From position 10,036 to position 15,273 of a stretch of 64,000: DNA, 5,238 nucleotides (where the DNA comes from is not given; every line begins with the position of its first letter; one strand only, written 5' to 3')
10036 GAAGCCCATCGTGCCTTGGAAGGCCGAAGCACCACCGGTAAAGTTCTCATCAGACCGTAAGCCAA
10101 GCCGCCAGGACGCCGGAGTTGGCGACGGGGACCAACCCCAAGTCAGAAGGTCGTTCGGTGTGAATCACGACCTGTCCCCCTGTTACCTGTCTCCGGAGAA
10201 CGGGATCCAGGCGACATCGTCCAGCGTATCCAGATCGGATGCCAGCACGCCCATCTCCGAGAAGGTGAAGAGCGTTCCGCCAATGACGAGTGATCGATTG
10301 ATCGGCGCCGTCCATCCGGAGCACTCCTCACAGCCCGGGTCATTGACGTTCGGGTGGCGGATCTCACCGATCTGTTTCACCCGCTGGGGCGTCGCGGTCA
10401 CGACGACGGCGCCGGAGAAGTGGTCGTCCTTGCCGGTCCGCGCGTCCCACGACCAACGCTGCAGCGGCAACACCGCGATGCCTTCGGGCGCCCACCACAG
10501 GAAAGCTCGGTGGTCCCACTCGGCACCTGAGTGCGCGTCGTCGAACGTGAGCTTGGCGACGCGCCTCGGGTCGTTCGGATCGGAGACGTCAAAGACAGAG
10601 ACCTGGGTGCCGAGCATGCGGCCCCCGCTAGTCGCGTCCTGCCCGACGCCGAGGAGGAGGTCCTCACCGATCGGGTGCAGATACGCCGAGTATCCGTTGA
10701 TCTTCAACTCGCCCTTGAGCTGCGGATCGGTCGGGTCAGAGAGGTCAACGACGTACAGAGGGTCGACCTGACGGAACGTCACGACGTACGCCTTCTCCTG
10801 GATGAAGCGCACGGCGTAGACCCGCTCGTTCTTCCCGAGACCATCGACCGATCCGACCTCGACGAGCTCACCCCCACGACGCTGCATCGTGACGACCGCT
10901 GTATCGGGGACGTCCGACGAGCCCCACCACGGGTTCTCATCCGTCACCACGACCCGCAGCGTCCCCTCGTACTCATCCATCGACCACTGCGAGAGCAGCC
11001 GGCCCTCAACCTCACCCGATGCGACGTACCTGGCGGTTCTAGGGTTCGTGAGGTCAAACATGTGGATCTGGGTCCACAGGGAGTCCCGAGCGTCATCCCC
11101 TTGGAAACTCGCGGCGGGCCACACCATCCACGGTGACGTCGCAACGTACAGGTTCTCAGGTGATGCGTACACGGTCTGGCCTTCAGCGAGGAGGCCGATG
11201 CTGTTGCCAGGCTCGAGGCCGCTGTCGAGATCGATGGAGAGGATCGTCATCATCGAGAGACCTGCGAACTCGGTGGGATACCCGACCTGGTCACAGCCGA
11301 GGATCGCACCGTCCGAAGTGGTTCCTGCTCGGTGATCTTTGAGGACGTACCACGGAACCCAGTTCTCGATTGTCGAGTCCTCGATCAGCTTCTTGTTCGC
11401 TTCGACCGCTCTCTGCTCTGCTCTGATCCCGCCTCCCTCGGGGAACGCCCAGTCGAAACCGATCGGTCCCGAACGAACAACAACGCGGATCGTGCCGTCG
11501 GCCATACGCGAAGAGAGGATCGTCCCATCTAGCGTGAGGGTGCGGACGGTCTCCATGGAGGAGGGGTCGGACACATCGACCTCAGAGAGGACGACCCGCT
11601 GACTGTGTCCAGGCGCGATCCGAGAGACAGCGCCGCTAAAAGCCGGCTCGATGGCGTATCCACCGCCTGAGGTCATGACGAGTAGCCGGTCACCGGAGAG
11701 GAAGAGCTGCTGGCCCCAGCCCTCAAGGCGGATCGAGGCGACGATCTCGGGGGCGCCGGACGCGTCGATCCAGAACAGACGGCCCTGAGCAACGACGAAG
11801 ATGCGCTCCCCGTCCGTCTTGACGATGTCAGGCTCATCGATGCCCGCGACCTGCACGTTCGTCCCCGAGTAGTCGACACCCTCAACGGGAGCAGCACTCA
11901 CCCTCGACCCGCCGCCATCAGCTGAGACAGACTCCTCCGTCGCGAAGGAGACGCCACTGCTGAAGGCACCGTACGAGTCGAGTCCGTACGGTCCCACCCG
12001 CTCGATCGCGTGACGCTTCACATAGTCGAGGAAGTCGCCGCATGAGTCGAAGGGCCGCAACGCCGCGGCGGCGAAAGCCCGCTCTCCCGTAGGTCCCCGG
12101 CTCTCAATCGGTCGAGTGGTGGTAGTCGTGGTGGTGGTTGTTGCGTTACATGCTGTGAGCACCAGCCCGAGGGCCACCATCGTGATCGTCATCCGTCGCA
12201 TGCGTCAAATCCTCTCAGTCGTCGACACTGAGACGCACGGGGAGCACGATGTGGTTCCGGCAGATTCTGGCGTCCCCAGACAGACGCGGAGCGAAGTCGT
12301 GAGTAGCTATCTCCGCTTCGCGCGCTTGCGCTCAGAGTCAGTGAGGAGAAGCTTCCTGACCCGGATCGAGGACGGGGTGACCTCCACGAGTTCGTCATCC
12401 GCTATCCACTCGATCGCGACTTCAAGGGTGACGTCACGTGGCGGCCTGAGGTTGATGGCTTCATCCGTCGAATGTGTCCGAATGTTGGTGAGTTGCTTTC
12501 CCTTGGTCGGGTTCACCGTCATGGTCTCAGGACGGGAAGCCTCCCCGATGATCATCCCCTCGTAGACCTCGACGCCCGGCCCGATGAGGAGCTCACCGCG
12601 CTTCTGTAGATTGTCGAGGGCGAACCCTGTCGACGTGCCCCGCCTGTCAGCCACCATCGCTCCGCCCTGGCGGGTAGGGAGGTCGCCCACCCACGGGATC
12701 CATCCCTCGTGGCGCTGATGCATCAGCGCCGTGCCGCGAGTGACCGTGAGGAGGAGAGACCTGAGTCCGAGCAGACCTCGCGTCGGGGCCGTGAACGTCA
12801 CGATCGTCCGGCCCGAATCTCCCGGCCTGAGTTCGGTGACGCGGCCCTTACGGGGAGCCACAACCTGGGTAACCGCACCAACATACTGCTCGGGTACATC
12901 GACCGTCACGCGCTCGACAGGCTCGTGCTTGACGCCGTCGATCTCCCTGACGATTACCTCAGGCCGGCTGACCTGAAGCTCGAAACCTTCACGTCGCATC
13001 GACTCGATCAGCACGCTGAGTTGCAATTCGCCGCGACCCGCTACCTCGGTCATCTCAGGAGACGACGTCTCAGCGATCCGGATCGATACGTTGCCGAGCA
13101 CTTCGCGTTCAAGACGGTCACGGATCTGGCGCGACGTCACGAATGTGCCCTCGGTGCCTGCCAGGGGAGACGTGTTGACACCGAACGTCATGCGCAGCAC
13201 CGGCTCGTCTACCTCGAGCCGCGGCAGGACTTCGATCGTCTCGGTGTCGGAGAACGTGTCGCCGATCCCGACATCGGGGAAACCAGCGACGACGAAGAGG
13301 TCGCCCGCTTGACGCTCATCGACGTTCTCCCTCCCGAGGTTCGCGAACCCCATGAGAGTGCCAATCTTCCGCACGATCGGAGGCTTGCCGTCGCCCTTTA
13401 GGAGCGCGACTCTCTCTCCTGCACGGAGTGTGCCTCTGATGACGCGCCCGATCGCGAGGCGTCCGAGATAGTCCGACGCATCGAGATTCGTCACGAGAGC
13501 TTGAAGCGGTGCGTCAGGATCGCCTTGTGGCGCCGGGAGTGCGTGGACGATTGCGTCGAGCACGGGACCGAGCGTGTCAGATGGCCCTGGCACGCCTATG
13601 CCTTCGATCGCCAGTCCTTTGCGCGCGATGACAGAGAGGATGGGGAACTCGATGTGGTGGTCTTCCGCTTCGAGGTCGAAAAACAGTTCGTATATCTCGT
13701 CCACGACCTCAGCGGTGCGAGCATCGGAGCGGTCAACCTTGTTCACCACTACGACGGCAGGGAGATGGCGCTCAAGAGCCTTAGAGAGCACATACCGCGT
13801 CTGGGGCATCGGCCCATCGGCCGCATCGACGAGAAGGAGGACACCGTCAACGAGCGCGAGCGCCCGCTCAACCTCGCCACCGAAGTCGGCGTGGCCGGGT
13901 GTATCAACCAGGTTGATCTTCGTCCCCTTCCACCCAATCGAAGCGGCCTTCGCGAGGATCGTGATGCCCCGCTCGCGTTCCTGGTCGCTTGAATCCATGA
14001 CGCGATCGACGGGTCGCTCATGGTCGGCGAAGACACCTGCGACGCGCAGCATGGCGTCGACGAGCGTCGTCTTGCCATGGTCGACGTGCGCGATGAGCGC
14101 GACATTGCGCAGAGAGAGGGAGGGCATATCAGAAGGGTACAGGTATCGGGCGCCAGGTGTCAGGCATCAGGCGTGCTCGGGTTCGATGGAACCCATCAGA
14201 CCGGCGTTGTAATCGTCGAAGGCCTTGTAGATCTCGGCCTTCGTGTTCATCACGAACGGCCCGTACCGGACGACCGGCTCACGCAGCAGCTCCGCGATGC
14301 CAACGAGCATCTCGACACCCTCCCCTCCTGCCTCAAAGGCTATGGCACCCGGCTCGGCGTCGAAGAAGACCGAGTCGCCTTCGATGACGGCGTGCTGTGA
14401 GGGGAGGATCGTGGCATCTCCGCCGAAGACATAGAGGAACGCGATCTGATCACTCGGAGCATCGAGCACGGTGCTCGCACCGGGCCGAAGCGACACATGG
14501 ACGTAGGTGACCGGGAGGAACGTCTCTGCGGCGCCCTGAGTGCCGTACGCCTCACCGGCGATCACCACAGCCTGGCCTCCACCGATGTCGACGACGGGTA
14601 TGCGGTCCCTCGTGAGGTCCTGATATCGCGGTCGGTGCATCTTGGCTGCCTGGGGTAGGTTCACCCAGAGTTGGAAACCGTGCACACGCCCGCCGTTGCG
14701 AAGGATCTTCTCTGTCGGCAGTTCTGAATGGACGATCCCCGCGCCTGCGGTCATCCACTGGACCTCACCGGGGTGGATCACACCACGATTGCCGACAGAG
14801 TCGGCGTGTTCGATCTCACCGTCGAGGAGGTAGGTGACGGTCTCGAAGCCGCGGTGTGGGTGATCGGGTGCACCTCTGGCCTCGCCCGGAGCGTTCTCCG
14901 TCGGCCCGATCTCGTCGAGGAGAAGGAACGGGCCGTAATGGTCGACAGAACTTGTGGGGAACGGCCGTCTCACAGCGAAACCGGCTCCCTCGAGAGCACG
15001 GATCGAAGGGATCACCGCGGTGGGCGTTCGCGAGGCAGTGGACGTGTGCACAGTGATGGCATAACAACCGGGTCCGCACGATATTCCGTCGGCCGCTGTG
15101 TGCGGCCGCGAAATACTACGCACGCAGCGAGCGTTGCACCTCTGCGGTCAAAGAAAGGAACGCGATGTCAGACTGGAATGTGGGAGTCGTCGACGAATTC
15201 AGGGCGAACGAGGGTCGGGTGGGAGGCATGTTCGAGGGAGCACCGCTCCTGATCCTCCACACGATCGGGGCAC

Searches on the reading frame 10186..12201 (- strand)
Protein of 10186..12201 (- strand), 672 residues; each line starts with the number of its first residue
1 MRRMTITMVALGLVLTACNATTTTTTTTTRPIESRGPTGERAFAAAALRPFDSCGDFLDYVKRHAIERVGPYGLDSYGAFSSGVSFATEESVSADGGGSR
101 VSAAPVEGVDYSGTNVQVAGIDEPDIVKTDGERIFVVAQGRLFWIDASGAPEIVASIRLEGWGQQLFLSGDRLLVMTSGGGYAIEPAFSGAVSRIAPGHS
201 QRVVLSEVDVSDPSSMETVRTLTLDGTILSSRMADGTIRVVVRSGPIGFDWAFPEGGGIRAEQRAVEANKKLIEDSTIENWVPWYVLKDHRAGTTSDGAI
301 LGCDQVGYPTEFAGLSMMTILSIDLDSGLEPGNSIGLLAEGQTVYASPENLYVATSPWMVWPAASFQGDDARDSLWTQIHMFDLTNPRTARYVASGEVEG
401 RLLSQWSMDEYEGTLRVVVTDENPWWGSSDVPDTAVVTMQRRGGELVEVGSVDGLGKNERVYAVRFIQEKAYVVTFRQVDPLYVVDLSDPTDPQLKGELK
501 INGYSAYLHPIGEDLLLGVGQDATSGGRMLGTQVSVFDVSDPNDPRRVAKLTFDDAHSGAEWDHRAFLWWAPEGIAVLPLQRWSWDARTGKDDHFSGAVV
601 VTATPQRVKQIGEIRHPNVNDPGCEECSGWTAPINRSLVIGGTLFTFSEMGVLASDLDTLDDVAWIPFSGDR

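Call 53: search_protein_families(library=pfam, proteins=[window:10186-12201:-], max_evalue=0.00001)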
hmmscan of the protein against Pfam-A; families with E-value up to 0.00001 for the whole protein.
window:10186-12201:- (672 aa): 1 family
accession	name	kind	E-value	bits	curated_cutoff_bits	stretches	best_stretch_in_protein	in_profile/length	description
PF09826.15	Beta_propel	-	1.8e-135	453.1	22.4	1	111-660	1-495/495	Beta propeller domain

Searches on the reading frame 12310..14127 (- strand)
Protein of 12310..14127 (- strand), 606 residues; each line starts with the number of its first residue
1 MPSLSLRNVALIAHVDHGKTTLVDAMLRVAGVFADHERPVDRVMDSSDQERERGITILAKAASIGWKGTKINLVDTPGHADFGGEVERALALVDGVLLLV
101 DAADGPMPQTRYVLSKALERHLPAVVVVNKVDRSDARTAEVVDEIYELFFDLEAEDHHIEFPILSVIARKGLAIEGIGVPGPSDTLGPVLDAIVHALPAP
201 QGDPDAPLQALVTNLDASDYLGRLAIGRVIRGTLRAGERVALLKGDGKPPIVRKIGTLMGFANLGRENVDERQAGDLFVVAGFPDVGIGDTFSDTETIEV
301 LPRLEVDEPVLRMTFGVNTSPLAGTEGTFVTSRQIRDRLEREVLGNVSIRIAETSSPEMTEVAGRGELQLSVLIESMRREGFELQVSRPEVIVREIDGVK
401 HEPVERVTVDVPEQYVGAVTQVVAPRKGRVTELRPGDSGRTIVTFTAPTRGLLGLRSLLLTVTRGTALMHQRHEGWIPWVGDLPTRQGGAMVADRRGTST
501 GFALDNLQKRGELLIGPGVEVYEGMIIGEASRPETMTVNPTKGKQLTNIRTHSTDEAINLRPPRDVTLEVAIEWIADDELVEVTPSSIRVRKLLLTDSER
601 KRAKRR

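Call 53: search_protein_families(library=pfam, proteins=[window:12310-14127:-], max_evalue=0.00001)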
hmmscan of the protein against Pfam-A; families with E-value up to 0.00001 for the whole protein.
window:12310-14127:- (606 aa): 6 families
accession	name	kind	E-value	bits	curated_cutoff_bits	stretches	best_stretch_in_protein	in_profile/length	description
PF00009.33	GTP_EFTU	-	6.6e-54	182.8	26.5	1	6-198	3-187/188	Elongation factor Tu GTP binding domain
PF21018.2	BipA_C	-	4.3e-42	142.8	23.8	1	489-595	2-108/110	TypA/BipA C-terminal domain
PF00679.30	EFG_C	-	2.5e-18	66.4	27.9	1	401-484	3-86/89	Elongation factor G C-terminus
PF03144.31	GTP_EFTU_D2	-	5.2e-09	36.8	30.3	1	222-292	1-72/73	Elongation factor Tu domain 2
PF22042.2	EF-G_D2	-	3.9e-07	30.5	27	1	208-294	2-83/84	Elongation factor G domain 2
PF01926.29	MMR_HSR1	-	1.2e-06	29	21.9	1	9-130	2-113/113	50S ribosome-binding GTPase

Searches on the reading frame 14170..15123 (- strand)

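Call 53: search_protein_families(library=pfam, proteins=[window:14170-15123:-], max_evalue=0.00001)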
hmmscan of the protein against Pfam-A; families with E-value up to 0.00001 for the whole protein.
window:14170-15123:- (318 aa): 2 families
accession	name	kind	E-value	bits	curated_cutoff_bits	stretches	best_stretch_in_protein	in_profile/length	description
PF02678.22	Pirin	-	3.5e-36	123.9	26.1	1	49-154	2-108/108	Pirin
PF05726.19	Pirin_C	-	7.4e-18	65.3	27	1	207-309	1-101/103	Pirin C-terminal cupin domain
